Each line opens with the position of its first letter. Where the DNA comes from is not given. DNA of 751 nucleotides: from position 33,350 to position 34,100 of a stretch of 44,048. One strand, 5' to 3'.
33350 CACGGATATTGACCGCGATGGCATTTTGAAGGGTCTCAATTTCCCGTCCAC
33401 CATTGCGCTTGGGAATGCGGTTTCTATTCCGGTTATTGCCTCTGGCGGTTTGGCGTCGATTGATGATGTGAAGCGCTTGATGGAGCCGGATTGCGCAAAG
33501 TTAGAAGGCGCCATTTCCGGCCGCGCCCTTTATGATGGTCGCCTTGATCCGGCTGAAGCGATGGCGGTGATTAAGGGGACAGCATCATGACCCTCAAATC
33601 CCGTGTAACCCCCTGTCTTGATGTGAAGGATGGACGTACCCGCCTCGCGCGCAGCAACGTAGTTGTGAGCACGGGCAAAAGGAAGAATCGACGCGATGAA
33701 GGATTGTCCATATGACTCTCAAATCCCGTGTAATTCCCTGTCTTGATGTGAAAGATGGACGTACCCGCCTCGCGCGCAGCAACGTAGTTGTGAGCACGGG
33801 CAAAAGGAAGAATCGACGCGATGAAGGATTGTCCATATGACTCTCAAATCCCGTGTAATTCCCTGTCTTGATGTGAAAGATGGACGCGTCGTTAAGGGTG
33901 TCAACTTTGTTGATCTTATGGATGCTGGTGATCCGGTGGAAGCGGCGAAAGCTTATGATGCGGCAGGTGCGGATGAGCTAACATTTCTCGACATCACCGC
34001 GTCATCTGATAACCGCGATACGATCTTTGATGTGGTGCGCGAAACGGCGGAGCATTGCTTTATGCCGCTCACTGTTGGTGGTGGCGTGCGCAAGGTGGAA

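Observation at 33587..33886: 125-bp tandem repeat at the hisA/hisF junction chains two HisF-N-terminus mini-ORFs by ATGA overlaps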

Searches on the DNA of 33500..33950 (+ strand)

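Call 40: search_rna_families(source=window, start=33500, end=33950, threshold=evalue, max_evalue=10, show_alignments=3)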
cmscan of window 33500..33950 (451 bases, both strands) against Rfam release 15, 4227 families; matches with E-value up to 10: 5.
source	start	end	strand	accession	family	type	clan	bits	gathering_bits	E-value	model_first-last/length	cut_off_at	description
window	33816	33856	+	RF01613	ceN109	Gene; snRNA; snoRNA; CD-box;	-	16.7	52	0.54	1-67/67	no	Nematode snoRNA ceN109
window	33691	33731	+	RF01613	ceN109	Gene; snRNA; snoRNA; CD-box;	-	16.7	52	0.54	1-67/67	no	Nematode snoRNA ceN109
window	33794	33818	+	RF03036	osmY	Gene; sRNA;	-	11.7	46.9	6.1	1-72/72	no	osmY RNA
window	33669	33693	+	RF03036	osmY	Gene; sRNA;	-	11.7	46.9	6.1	1-72/72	no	osmY RNA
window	33500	33597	-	RF03037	PAGEV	Gene; sRNA;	-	11.3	61.1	1.7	1-96/185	3'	PAGEV RNA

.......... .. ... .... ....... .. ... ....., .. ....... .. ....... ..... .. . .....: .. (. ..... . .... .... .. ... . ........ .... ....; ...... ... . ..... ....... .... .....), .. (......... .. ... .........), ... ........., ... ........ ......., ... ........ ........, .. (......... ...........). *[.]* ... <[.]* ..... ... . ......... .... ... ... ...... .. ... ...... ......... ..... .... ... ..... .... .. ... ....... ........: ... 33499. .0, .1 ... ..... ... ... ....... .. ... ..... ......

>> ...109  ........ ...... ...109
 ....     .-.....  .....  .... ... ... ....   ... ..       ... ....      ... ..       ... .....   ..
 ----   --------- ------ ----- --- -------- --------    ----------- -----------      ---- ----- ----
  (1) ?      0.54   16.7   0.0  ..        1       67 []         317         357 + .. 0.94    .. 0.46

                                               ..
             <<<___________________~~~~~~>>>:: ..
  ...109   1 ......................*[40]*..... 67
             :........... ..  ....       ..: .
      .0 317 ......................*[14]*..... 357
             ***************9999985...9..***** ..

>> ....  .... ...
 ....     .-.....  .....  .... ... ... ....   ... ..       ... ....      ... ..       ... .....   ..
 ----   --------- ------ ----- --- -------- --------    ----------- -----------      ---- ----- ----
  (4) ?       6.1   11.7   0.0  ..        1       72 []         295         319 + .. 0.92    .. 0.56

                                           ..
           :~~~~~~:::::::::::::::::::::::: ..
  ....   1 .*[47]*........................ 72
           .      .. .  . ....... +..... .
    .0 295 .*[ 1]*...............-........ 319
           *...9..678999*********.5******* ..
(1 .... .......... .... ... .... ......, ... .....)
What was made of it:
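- On Described RNA families (Rfam 15): The best sub-threshold hit scores 16.7 bits against a 52-bit threshold, to a nematode snoRNA (call 40).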

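Call 42: search_dna_similar(query=window:33630-33715:+, collection=plasmids, mode=distant, max_evalue=10, max_rows=10)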
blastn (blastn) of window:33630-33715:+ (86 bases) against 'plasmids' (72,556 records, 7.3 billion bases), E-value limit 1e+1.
Records with a match: 16; places in all: 16; records where one place covers at least 80% of the query: 0.
Best place of each record, by identity: >=99% 8; 95-99% 1; 90-95% 2; 80-90% 5.
By first word of the organism name: Bradyrhizobium 7; Sinorhizobium 1; Ralstonia 1; Alicyclobacillus 1; Pseudomonas 1; Rhizobium 1; Streptomyces 1; Picosynechococcus 1; Methylorubrum 1; Burkholderia 1.
By predicted mobility (MOB-suite, as given by PLSDB): mobilizable 9; non-mobilizable 6; conjugative 1.
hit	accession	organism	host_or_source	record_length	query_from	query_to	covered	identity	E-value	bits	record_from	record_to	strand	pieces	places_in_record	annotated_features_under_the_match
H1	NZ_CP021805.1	Sinorhizobium meliloti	Medicago truncatula,Single Cell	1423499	46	82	43%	81.1%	8e+0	37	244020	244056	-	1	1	none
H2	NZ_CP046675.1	Ralstonia nicotianae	tobacco,cell culture,leaf veins ...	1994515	13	49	43%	81.1%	8e+0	37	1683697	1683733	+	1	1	none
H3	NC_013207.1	Alicyclobacillus acidocaldarius subsp. acidocaldarius DSM ...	-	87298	11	42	37%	87.5%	2e+0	37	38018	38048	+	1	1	DEAD/DEAH box helicase family protein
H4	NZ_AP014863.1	Pseudomonas furukawaii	-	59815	16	45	35%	86.7%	2e+0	37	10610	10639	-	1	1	pilV: shufflon system plasmid conjugative transfer pilus tip adhesin PilV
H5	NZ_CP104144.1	Rhizobium sullae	Sulla coronaria,cell culture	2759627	45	74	35%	86.7%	2e+0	37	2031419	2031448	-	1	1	record has no annotation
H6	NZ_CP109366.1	Streptomyces sp. NBC_01558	-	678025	52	76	29%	92.0%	2e+0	37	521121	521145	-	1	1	helix-turn-helix transcriptional regulator (x2)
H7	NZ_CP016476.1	Picosynechococcus sp. PCC 7003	cell culture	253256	41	64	28%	91.7%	8e+0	36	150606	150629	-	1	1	iron uptake porin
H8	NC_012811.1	Methylorubrum extorquens AM1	-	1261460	13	34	26%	95.5%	8e+0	37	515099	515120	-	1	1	none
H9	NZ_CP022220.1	Bradyrhizobium guangxiense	peanut,cell culture,roots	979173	58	76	22%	100.0%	8e+0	36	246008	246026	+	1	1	aldehyde dehydrogenase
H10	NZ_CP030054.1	Bradyrhizobium guangzhouense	Arachis hypogaea,Microbe,nodule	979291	58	76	22%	100.0%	8e+0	36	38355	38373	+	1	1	aldehyde dehydrogenase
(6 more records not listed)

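Call 43: search_dna_similar(query=window:33630-33715:+, collection=phages, mode=distant, max_evalue=10, max_rows=10)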
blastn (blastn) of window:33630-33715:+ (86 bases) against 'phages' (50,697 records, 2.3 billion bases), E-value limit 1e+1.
Records with a match: 11; places in all: 11; records where one place covers at least 80% of the query: 0.
Best place of each record, by identity: >=99% 2; 90-95% 7; 80-90% 2.
By first word of the organism name: Stenotrophomonas 4; Vibrio 3; Xylella 2; Mycobacterium 2.
By host as written in the record: Xylella fastidiosa 2; Vibrio natriegens HER1138 2; Mycobacterium smegmatis mc2 155 2; Stenotrophomonas maltophilia 118 1; Stenotrophomonas maltophilia 11 1; Stenotrophomonas maltophilia R118-1 1; Stenotrophomonas maltophilia 1; Vibrio natriegens Vmax (CCTCC PV 2024008) 1.
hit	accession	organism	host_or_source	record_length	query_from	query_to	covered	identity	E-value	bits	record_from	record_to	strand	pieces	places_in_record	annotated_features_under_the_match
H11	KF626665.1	Xylella phage Sano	Xylella fastidiosa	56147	4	29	30%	88.5%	9e+0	35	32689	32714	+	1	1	tape measure protein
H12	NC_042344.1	Xylella phage Sano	Xylella fastidiosa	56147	4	29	30%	88.5%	9e+0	35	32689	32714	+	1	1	tail length tape measure protein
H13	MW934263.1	Stenotrophomonas phage BUCT603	Stenotrophomonas maltophilia 118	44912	51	74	28%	92.0%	9e+0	34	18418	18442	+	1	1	hypothetical protein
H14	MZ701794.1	Stenotrophomonas phage vB_SmaS_P11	Stenotrophomonas maltophilia 11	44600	51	74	28%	92.0%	9e+0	34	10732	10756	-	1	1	record has no annotation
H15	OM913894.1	Stenotrophomonas phage BUCT603B1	Stenotrophomonas maltophilia R118-1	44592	51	74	28%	92.0%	9e+0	34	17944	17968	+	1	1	hypothetical protein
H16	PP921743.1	Stenotrophomonas phage vB_SmaS_QH1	Stenotrophomonas maltophilia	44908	51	74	28%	92.0%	9e+0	34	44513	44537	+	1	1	hypothetical protein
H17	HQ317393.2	Vibrio phage nt-1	Vibrio natriegens HER1138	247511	43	65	27%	91.3%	9e+0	34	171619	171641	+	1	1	DNA primase-helicase subunit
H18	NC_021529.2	Vibrio phage nt-1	Vibrio natriegens HER1138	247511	43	65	27%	91.3%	9e+0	34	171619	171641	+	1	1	DNA primase-helicase subunit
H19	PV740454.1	Vibrio phage CZ01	Vibrio natriegens Vmax (CCTCC PV ...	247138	43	65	27%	91.3%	9e+0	34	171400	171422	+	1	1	DNA primase-helicase subunit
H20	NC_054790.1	Mycobacterium phage Anthony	Mycobacterium smegmatis mc2 155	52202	57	74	21%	100.0%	9e+0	34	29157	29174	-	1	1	40: hypothetical protein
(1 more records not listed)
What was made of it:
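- No other copy in plasmids or phages (calls 42, 43).
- Tried and rejected: Distant blastn against plasmids and phages gave E >= 2 only (calls 42, 43).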

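Call 63: build_rna_model(alignment_id=A4, structure=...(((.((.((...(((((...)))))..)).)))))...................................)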
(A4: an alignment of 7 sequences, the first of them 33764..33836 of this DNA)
Model R1 built from alignment A4 (7 sequences, 73 columns); structure: as given.
model positions 73; base pairs 12; branch points 0; effective number of sequences 1.53; information 0.773 bits per position. Calibrated on 0.2 Mb of random sequence (short: E-values are rough).
structure used (alignment columns):
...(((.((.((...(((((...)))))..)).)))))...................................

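Call 64: search_with_rna_model(model_id=R1, source=window, filters=off, max_evalue=10)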
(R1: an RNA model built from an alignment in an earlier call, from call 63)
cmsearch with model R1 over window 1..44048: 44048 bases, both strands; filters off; matches with E-value up to 10: 20.
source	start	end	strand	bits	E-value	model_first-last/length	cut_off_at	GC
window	33639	33711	+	102.6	1.1e-31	1-73/73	no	0.58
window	33764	33836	+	102.6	1.1e-31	1-73/73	no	0.58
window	41598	41650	+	10.6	0.23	1-73/73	no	0.34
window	4276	4340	-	10.1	0.32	1-73/73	no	0.54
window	16847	16898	+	7.8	1.9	1-73/73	no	0.37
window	31738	31798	+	7.7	2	1-73/73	no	0.49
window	7629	7682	+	7.1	3.1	1-73/73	no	0.52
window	14897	14949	-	7.1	3.3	1-73/73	no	0.47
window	42553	42581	+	7.1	3.3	1-73/73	no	0.38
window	8493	8524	+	6.9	3.7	1-73/73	no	0.41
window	22612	22661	+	6.6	4.6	1-73/73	no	0.46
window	39847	39882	+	6.6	4.8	1-73/73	no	0.44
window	21128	21167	-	6.5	5.2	1-73/73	no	0.5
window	10306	10372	-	6.4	5.3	1-73/73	no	0.54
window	7942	7980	-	6.4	5.4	1-73/73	no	0.49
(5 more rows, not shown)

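Call 65: search_with_rna_model(model_id=R1, sources=[L001, L004, L016, L018, L019, L020, L021, L022, L023, L024, L025, L026, L027, L028, L029, L030, L031, L032, L033, L034, L037, L038, L039, L040, L042, L044, L045, L046, L047, L048, L049, L050, L051], max_evalue=10)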
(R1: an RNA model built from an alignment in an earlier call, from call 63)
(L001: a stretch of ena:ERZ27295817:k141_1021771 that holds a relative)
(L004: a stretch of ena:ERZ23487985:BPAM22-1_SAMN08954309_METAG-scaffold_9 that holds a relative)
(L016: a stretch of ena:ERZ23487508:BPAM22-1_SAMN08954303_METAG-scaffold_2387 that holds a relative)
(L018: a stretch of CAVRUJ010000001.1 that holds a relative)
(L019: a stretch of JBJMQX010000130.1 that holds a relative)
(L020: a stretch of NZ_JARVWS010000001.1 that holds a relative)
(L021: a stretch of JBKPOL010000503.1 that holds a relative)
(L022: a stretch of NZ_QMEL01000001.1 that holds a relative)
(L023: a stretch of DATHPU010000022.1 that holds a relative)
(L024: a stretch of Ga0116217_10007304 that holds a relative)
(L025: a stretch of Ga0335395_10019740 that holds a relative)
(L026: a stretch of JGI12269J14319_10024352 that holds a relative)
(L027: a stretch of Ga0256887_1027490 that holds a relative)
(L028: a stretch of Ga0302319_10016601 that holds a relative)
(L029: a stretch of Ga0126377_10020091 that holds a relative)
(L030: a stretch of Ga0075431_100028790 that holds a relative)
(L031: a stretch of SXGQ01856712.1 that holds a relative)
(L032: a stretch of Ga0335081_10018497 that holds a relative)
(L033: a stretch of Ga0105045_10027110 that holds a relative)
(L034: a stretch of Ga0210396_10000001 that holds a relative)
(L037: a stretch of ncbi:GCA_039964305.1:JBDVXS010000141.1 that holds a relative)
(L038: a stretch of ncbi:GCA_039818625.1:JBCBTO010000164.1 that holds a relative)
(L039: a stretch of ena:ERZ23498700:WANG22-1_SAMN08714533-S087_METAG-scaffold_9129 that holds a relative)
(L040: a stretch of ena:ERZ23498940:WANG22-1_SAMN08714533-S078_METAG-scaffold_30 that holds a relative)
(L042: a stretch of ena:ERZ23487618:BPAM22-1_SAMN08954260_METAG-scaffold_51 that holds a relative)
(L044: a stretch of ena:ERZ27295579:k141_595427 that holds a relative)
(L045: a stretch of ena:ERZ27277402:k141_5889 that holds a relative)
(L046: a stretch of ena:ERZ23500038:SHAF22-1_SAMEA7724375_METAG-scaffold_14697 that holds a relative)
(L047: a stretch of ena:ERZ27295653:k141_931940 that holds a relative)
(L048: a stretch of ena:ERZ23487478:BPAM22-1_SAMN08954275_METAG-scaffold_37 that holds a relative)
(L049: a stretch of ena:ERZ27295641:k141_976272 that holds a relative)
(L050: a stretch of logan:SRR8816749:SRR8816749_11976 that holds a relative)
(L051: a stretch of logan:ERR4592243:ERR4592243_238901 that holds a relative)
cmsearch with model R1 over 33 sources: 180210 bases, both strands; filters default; matches with E-value up to 10: 28.
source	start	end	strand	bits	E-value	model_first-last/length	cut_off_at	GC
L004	2928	3000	+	102.6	4.6e-31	1-73/73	no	0.58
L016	4053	4125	+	101.8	8.8e-31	1-73/73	no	0.6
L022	191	243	-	20.8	0.0004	4-56/73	no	0.7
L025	610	651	-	20.2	0.00064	4-44/73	no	0.67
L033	4536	4577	+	20.2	0.00064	4-44/73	no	0.67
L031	8899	8935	+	19.6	0.00097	4-39/73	no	0.76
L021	7509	7541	+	18.8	0.0018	4-38/73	no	0.79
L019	2641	2678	+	18.7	0.002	4-43/73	no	0.76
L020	3178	3211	-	18.1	0.0031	4-39/73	no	0.76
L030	2035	2067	-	17.7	0.0043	4-38/73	no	0.82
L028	3851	3885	-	17.4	0.0052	4-39/73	no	0.71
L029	3923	3991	+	17.2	0.0061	1-73/73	no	0.72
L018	5938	5974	+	16.6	0.0095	4-39/73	no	0.68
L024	2287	2323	+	16.6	0.0095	4-39/73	no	0.68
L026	172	208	-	16.6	0.0095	4-39/73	no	0.68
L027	978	1013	-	15.8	0.018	4-38/73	no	0.83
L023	6027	6059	-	15.4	0.024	4-38/73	no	0.85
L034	858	890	-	15.4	0.024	4-38/73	no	0.85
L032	6142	6174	+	15.2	0.028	4-38/73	no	0.76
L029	175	233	+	12.9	0.16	1-73/73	no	0.71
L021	7375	7438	+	12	0.32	1-73/73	no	0.66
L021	2524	2588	+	11.5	0.46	1-73/73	no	0.69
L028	8826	8933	+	11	0.66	1-73/73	no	0.6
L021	4755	4796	+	9.8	1.6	1-73/73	no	0.5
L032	4912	4949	-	9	3.2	1-73/73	no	0.61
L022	1110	1140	+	8.3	5.1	4-38/73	no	0.87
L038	323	377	-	7.9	6.9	1-73/73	no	0.58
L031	4992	5040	-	7.5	9.5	4-61/73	no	0.73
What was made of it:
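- On REP/BIME/MITE-type dispersed repeat: The covariance model gave nothing above 21 bits elsewhere (call 65).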
